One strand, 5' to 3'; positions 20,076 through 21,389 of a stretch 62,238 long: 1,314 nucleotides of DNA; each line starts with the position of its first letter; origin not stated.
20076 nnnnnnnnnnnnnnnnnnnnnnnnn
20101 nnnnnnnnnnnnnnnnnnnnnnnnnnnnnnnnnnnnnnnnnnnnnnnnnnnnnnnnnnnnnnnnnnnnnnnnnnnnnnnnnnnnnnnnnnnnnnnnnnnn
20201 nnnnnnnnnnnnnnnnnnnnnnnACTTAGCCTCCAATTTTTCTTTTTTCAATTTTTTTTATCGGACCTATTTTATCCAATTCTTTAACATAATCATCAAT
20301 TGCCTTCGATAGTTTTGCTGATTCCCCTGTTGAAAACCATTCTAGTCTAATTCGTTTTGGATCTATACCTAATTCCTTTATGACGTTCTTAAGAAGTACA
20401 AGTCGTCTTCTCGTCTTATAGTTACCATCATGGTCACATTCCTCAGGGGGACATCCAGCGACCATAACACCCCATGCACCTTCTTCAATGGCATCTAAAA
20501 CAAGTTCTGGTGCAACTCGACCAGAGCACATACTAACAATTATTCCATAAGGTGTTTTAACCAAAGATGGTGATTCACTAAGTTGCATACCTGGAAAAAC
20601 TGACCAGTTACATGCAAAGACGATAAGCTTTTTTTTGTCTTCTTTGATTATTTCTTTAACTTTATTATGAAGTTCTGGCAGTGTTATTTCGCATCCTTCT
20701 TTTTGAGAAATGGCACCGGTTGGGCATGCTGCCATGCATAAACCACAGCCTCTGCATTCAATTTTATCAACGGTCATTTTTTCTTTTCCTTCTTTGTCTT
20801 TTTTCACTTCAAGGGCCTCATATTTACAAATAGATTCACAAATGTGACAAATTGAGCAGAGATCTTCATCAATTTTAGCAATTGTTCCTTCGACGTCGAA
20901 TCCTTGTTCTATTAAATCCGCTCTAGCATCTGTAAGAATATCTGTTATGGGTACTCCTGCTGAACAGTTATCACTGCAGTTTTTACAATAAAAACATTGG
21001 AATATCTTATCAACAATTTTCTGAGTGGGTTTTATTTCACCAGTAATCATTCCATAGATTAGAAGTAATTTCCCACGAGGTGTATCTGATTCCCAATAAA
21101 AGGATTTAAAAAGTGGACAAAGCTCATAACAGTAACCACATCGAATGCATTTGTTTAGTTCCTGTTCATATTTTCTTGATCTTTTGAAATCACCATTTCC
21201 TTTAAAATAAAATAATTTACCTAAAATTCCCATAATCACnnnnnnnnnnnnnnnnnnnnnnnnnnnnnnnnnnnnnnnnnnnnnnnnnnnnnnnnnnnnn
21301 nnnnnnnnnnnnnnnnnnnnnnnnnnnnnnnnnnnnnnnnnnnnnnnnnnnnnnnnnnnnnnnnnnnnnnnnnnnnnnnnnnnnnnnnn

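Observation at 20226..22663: GlcD-type FAD dehydrogenase paired with a GlcF-N/ferredoxin/MvhD fusion: a possible 2-hydroxyacid input to HdrA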

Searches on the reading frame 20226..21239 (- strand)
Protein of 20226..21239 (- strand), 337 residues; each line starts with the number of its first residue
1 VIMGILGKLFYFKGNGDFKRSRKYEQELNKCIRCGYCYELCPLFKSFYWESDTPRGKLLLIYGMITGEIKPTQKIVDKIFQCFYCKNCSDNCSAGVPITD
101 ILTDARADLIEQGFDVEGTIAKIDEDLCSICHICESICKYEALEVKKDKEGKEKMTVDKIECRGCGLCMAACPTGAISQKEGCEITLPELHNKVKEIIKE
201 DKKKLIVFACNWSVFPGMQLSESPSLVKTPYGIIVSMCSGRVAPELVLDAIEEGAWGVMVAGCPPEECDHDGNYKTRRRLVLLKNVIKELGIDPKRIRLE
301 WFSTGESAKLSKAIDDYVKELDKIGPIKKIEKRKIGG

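Call 4: search_protein_families(library=pfam, proteins=[window:20226-21239:-], max_evalue=0.01)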
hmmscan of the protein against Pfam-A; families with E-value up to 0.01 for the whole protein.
window:20226-21239:- (337 aa): 14 families
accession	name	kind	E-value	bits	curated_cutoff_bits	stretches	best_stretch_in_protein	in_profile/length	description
PF02662.21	FlpD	-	1.5e-32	112.6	22.3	1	206-325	2-123/123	Methyl-viologen-reducing hydrogenase, delta subunit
PF12838.12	Fer4_7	-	6.3e-16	59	27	2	128-176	2-52/52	4Fe-4S dicluster domain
PF00037.32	Fer4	-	1.2e-14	53.8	21.1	3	156-178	2-24/24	4Fe-4S binding domain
PF13187.11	Fer4_9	-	7.1e-13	48.8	27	1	128-177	2-52/52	4Fe-4S dicluster domain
PF13183.11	Fer4_8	-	3.5e-11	43.9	27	1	27-96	1-68/68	4Fe-4S dicluster domain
PF13237.11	Fer4_10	-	1e-10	41.8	25.5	3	26-92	4-52/53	4Fe-4S dicluster domain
PF14697.11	Fer4_21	-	1.3e-10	41.7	35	1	121-177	1-57/59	4Fe-4S dicluster domain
PF13534.11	Fer4_17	-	2.4e-10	41.2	22.2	1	30-96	1-60/61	4Fe-4S dicluster domain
PF13484.11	Fer4_16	-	3.2e-08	34.6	30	1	161-205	1-48/66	4Fe-4S double cluster binding domain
PF12797.12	Fer4_2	-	3.2e-08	33.5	24.5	2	27-42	6-21/22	4Fe-4S binding domain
PF12837.12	Fer4_6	-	1e-07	32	25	2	162-177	9-24/24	4Fe-4S binding domain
PF25160.1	LdpA_Fe-S-bd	-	7.1e-05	22.9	27.6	1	134-179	9-45/49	LdpA Fe-S cluster-binding domain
PF12800.12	Fer4_4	-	0.00034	21.2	24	1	162-175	4-17/17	4Fe-4S binding domain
PF01976.22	DUF116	-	0.0086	16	25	1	150-223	53-126/155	Protein of unknown function DUF116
